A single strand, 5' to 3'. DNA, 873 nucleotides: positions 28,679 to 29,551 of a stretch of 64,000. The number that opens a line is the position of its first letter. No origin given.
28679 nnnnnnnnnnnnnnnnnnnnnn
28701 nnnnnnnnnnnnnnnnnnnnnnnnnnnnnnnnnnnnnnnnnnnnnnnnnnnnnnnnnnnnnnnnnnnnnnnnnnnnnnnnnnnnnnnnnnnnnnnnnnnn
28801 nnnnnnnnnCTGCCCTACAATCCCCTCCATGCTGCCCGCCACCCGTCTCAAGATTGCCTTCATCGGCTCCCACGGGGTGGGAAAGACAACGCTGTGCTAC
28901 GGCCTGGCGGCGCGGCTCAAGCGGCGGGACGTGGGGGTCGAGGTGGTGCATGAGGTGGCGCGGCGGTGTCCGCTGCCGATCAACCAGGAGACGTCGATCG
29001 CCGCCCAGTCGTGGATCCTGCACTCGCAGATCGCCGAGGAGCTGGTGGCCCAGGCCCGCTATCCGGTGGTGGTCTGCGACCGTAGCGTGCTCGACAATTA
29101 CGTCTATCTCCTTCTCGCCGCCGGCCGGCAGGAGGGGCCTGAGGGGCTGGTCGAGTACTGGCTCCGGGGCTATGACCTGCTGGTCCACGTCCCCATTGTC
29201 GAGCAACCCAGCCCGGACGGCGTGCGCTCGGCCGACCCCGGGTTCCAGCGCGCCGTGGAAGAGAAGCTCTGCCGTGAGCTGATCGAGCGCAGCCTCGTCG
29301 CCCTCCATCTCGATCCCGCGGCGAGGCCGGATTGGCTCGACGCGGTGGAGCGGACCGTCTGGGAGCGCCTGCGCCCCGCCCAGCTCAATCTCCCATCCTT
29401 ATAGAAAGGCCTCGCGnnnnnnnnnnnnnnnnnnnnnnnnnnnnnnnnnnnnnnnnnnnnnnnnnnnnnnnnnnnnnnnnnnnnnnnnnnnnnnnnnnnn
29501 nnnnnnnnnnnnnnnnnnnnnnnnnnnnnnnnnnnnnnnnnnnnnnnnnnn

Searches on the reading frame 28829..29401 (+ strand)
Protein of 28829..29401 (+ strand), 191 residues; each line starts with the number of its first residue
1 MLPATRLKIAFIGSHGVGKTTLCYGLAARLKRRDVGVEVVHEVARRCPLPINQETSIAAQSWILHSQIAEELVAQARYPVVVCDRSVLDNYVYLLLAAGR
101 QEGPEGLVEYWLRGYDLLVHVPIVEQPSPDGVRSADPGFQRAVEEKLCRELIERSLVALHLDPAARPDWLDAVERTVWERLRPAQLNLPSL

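Call 45: search_protein_families(library=pfam, proteins=[window:28829-29401:+], max_evalue=0.001)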
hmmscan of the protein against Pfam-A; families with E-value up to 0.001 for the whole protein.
window:28829-29401:+ (191 aa): 1 family
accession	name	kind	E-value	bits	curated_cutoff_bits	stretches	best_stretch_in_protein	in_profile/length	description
PF13521.12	AAA_28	-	3.4e-17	63.6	27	1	8-155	1-150/164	AAA domain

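Call 66: find_homologous_proteins(query=window:28829-29401:+, max_evalue=1e-30)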
Query window:28829-29401:+ (191 aa): 4131 proteins with E <= 1e-30 among 7044 candidates; the best 120 are listed.
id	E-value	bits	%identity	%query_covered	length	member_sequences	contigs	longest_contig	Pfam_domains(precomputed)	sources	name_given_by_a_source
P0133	5.8e-119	413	96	100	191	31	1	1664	PF13521.13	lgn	-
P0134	3.3e-117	407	94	100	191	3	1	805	PF13521.13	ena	-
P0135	2.3e-109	381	91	98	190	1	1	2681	PF13521.13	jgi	jgi:nicotinamide riboside kinase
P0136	1.2e-108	379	89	100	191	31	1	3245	PF13521.13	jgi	jgi:nicotinamide riboside kinase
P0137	1.5e-108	379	89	100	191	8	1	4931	PF13521.13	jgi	jgi:nicotinamide riboside kinase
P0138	5.3e-108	377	88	100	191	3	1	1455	PF13521.13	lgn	-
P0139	4.8e-107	374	87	100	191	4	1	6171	PF13521.13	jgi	jgi:nicotinamide riboside kinase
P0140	7.2e-107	373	87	100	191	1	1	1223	PF13521.13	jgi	jgi:nicotinamide riboside kinase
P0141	5.7e-106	370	87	100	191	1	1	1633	PF13521.13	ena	-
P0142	1.2e-105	369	87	99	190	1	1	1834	PF13521.13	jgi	jgi:nicotinamide riboside kinase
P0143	7.8e-105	367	87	98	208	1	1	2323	PF13521.13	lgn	-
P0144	1.1e-104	366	86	100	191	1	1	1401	PF13521.13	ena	-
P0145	7.4e-104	363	86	100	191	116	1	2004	PF13521.13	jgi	jgi:nicotinamide riboside kinase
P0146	1.8e-103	362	86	100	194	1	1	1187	PF13521.13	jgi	jgi:nicotinamide riboside kinase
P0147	2.3e-103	362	84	100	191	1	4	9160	PF13521.13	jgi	jgi:nicotinamide riboside kinase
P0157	7.3e-102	357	86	100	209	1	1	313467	PF13521.13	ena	-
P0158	8.5e-102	357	85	99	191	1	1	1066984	PF13521.13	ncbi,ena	-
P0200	2.6e-98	345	81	100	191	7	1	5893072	PF13521.13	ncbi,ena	-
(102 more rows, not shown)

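Call 67: find_encoding_contigs(protein=P0157, flank=3500, max_places=2)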
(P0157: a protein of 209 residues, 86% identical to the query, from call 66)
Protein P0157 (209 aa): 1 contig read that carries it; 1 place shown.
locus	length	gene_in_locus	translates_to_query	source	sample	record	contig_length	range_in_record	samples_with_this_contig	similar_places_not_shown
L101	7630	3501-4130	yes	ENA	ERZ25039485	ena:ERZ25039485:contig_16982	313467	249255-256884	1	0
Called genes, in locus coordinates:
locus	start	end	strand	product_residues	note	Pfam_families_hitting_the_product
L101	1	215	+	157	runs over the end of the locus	PF00004:AAA, PF07724:AAA_2 (weak), PF13177:DNA_pol3_delta2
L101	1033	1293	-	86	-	-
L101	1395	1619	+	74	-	PF02575:YbaB_DNA_bd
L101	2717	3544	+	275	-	PF00202:Aminotran_3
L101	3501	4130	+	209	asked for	PF13521:AAA_28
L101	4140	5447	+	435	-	PF00027:cNMP_binding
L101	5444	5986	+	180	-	PF00027:cNMP_binding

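Call 68: find_encoding_contigs(protein=P0158, flank=3500, max_places=2)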
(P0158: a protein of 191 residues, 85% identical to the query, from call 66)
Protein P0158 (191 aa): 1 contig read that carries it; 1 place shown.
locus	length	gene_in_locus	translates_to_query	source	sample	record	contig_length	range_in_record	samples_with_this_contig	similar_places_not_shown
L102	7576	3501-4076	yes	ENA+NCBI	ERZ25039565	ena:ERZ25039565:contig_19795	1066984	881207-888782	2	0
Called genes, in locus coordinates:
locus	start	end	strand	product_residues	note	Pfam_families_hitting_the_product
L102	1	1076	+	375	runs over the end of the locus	PF13177:DNA_pol3_delta2, PF22608:DNAX_ATPase_lid, PF12169:DNA_pol3_gamma3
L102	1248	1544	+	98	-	PF02575:YbaB_DNA_bd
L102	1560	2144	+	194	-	PF21176:RecR_HhH, PF02132:RecR_ZnF (weak), PF01751:Toprim, PF13662:Toprim_4, PF21175:RecR_C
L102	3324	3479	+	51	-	-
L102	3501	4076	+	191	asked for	PF13521:AAA_28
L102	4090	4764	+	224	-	-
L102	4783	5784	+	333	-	PF00027:cNMP_binding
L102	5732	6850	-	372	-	PF00730:HhH-GPD, PF00633:HHH, PF14815:NUDIX_4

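Call 69: find_encoding_contigs(protein=P0139, flank=3500, max_places=2)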
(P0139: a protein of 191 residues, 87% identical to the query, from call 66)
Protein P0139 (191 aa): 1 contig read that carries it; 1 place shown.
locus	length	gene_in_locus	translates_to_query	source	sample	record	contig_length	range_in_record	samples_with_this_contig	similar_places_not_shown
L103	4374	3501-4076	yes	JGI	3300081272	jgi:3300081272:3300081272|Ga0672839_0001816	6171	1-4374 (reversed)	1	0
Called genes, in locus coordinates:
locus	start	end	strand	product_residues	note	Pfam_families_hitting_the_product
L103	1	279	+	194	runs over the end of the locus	PF21176:RecR_HhH, PF02132:RecR_ZnF (weak), PF01751:Toprim, PF13662:Toprim_4, PF21175:RecR_C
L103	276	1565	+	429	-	PF00202:Aminotran_3, PF00155:Aminotran_1_2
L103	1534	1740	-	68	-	-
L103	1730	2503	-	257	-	PF21321:HTH_66, PF04255:DUF433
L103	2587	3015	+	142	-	PF13274:SocA_Panacea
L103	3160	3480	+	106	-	-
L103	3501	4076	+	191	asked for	PF13521:AAA_28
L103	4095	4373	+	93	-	?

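Call 70: find_encoding_contigs(protein=P0200, flank=3500, max_places=2)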
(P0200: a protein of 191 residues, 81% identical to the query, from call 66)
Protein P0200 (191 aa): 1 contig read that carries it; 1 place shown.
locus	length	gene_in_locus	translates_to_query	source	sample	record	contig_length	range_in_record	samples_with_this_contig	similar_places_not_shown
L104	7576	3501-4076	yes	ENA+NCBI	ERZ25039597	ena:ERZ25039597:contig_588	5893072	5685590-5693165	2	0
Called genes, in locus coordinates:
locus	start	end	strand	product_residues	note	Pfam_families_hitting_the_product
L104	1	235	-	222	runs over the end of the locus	-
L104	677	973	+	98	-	PF02575:YbaB_DNA_bd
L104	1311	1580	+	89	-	PF01751:Toprim (weak), PF13662:Toprim_4, PF21175:RecR_C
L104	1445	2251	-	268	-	-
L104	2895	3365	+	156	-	PF13274:SocA_Panacea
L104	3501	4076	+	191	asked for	PF13521:AAA_28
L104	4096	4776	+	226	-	-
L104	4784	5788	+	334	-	PF00027:cNMP_binding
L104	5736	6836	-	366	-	PF00730:HhH-GPD, PF00633:HHH (weak), PF14815:NUDIX_4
